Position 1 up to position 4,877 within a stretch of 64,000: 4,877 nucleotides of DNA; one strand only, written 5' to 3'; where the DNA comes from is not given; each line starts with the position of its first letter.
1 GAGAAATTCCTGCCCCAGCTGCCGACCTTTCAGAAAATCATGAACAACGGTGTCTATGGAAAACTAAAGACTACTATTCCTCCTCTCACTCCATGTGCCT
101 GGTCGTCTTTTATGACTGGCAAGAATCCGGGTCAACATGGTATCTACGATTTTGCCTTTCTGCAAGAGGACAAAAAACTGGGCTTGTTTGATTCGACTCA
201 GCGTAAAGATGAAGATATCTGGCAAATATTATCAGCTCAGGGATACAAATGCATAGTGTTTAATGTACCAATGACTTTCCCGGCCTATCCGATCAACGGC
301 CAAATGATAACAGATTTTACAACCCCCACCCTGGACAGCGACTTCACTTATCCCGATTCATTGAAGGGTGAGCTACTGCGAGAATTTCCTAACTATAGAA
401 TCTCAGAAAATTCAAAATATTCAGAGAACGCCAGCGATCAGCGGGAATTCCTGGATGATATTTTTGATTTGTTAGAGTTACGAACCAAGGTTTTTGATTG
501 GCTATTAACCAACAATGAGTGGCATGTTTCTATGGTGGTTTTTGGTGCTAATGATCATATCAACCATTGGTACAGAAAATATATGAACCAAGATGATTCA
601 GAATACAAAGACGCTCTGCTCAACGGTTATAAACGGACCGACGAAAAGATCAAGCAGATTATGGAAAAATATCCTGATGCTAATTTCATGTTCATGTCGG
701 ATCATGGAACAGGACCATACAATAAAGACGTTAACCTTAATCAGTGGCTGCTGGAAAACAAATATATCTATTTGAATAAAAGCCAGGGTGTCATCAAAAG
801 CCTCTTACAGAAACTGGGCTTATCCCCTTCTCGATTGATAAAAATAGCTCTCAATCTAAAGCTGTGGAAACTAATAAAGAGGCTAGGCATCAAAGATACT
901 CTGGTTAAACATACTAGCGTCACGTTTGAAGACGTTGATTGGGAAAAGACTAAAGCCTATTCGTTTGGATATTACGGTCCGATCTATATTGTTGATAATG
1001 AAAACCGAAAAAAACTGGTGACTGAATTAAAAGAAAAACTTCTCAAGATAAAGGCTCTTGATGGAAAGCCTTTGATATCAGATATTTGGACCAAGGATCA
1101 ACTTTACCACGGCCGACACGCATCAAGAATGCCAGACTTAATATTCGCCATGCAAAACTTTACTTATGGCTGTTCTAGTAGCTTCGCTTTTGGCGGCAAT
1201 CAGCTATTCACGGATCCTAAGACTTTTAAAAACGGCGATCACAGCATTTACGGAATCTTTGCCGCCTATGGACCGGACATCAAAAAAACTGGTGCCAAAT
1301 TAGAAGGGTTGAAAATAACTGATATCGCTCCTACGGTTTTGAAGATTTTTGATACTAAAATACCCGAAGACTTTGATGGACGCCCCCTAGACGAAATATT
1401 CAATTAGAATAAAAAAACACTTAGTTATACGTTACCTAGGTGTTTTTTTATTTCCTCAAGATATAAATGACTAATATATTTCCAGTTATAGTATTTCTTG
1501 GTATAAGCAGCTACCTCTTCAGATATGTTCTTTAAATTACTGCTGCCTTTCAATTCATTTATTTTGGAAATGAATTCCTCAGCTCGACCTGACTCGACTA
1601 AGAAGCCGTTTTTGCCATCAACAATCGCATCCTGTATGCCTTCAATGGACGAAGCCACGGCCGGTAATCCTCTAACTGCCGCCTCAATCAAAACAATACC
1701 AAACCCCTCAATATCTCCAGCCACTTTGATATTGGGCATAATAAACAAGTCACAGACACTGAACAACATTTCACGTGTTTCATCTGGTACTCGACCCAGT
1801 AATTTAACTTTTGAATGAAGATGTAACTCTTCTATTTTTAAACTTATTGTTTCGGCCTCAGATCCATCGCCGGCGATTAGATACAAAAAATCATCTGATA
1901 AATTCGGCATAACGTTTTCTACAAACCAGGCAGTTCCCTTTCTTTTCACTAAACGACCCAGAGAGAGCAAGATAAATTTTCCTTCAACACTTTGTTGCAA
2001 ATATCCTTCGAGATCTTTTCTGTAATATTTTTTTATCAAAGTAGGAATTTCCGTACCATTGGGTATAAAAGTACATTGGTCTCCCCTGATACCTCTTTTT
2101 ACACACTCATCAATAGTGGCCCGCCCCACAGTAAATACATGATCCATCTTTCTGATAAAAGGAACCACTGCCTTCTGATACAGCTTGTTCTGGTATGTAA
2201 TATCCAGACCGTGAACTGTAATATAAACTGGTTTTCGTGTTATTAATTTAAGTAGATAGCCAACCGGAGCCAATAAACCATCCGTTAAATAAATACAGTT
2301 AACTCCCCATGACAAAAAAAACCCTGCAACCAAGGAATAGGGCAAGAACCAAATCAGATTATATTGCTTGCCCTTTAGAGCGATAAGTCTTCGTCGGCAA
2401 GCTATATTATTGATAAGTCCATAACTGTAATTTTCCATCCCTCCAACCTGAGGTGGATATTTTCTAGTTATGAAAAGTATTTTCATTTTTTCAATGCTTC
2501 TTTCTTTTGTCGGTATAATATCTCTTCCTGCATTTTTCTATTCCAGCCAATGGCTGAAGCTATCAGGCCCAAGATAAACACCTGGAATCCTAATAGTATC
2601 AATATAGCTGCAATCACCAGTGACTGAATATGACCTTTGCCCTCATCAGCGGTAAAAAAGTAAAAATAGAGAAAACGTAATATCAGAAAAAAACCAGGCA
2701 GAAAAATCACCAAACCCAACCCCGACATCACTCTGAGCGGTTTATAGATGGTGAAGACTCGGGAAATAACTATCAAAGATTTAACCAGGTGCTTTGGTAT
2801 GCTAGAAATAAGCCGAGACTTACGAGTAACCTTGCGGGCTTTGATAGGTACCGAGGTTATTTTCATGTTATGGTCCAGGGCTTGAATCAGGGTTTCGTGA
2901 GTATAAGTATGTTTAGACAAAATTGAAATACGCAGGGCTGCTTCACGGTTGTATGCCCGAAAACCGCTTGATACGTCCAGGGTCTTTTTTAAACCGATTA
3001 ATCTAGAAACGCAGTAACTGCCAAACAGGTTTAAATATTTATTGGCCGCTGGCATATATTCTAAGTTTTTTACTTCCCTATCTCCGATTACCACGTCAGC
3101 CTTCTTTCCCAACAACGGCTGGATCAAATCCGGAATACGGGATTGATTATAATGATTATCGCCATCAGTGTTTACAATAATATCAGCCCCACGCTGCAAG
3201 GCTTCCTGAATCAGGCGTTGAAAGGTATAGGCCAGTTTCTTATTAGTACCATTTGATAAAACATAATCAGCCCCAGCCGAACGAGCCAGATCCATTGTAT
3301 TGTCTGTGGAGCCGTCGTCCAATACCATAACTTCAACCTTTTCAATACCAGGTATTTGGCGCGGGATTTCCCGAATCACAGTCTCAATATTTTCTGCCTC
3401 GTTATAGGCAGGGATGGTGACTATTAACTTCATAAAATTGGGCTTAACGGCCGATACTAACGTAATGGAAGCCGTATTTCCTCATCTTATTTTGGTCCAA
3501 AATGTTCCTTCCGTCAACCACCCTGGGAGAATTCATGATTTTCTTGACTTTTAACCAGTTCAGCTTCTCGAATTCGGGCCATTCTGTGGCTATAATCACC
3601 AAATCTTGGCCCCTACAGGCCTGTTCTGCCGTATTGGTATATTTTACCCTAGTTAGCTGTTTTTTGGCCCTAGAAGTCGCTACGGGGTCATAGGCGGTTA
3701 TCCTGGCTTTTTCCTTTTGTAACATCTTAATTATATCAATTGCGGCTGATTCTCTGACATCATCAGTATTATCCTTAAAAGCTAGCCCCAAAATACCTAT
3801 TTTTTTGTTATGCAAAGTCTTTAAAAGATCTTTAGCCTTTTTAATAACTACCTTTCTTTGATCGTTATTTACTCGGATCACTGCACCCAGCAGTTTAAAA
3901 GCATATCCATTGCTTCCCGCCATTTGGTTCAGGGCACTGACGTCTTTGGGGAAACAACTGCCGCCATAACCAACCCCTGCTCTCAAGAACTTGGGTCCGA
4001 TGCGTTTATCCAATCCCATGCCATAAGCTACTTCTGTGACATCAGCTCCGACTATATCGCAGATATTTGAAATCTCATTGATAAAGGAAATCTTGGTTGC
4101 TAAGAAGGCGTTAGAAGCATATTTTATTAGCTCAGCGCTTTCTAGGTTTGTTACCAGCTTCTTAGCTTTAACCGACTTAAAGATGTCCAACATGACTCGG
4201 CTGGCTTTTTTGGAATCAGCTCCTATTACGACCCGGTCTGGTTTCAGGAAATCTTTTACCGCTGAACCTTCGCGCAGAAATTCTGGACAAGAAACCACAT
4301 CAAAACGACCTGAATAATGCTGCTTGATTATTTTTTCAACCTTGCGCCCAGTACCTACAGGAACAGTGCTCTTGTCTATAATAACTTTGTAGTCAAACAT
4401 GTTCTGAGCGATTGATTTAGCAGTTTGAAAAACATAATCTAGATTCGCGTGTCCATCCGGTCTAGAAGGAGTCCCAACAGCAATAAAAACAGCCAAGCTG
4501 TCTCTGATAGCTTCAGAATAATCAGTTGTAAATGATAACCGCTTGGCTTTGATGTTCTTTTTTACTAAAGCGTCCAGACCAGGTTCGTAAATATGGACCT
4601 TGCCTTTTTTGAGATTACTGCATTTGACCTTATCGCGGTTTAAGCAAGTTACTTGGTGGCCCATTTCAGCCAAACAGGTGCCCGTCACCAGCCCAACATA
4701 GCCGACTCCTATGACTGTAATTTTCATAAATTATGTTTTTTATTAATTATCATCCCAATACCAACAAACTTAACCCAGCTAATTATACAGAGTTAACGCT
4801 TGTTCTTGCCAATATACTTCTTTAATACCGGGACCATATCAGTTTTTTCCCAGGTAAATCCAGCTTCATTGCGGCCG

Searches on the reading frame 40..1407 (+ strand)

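Call 64: search_protein_families(library=pfam, proteins=[window:40-1407:+], max_evalue=0.00001)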
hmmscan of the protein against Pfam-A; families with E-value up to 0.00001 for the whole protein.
window:40-1407:+ (455 aa): 1 family
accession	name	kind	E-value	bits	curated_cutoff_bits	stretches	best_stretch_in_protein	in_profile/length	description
PF01663.27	Phosphodiest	-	1.1e-32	114.5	23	1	1-371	27-317/342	Type I phosphodiesterase / nucleotide pyrophosphatase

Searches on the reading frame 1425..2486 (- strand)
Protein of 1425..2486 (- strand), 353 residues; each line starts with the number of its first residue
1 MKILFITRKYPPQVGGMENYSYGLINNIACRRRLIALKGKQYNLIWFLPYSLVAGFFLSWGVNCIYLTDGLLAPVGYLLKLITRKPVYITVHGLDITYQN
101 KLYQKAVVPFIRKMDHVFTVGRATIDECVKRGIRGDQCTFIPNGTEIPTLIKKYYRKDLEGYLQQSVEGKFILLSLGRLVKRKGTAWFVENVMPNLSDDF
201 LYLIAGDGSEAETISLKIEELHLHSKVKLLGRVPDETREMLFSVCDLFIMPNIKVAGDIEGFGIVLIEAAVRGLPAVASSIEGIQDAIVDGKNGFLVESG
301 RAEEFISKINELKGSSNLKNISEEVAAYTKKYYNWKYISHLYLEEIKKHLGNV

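Call 64: search_protein_families(library=pfam, proteins=[window:1425-2486:-], max_evalue=0.00001)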
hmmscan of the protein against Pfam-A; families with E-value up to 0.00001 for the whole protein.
window:1425-2486:- (353 aa): 3 families
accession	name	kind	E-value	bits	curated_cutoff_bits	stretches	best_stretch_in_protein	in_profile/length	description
PF00534.26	Glycos_transf_1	-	5.2e-31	107.9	26.4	1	166-317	11-160/172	Glycosyl transferases group 1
PF13692.12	Glyco_trans_1_4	-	5.3e-27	95.3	27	1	171-312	2-139/142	Glycosyl transferases group 1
PF13439.12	Glyco_transf_4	-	4.9e-07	30.4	28.5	1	61-145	72-166/170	Glycosyltransferase Family 4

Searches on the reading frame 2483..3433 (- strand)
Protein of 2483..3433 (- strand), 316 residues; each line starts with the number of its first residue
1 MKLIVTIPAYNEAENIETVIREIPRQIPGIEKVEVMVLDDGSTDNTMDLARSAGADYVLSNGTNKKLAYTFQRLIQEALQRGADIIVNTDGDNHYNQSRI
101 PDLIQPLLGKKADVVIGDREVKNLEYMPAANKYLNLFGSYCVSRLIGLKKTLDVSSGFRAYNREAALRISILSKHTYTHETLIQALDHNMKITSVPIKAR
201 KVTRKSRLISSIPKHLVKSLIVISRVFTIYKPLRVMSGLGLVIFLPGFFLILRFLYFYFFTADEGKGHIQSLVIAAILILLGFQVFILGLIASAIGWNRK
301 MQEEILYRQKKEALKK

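Call 64: search_protein_families(library=pfam, proteins=[window:2483-3433:-], max_evalue=0.00001)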
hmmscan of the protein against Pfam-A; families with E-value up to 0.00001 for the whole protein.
window:2483-3433:- (316 aa): 1 family
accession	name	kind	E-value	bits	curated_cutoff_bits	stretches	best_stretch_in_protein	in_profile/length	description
PF00535.33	Glycos_transf_2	-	3.3e-17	63.4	23.3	1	5-166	2-164/168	Glycosyl transferase family 2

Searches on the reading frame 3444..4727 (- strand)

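Call 64: search_protein_families(library=pfam, proteins=[window:3444-4727:-], max_evalue=0.00001)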
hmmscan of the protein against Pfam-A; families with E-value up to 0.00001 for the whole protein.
window:3444-4727:- (427 aa): 6 families
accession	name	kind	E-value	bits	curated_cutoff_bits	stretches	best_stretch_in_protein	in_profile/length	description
PF03721.20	UDPG_MGDP_dh_N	-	6.3e-65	218.7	27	1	1-179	1-184/187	UDP-glucose/GDP-mannose dehydrogenase family, NAD binding domain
PF00984.24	UDPG_MGDP_dh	-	3.8e-38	129.9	25.4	1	196-288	1-93/94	UDP-glucose/GDP-mannose dehydrogenase family, central domain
PF03720.21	UDPG_MGDP_dh_C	-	4.4e-37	127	30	1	311-412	1-103/103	UDP-glucose/GDP-mannose dehydrogenase family, UDP binding domain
PF03446.21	NAD_binding_2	-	4.4e-07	30.5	21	0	2-137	1-110/161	NAD binding domain of 6-phosphogluconate dehydrogenase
PF02558.23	ApbA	-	1e-06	28.9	22.2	1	3-104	1-75/150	Ketopantoate reductase PanE/ApbA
PF03807.23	F420_oxidored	-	8.3e-06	26.8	21.6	0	334-390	16-76/94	NADP oxidoreductase coenzyme F420-dependent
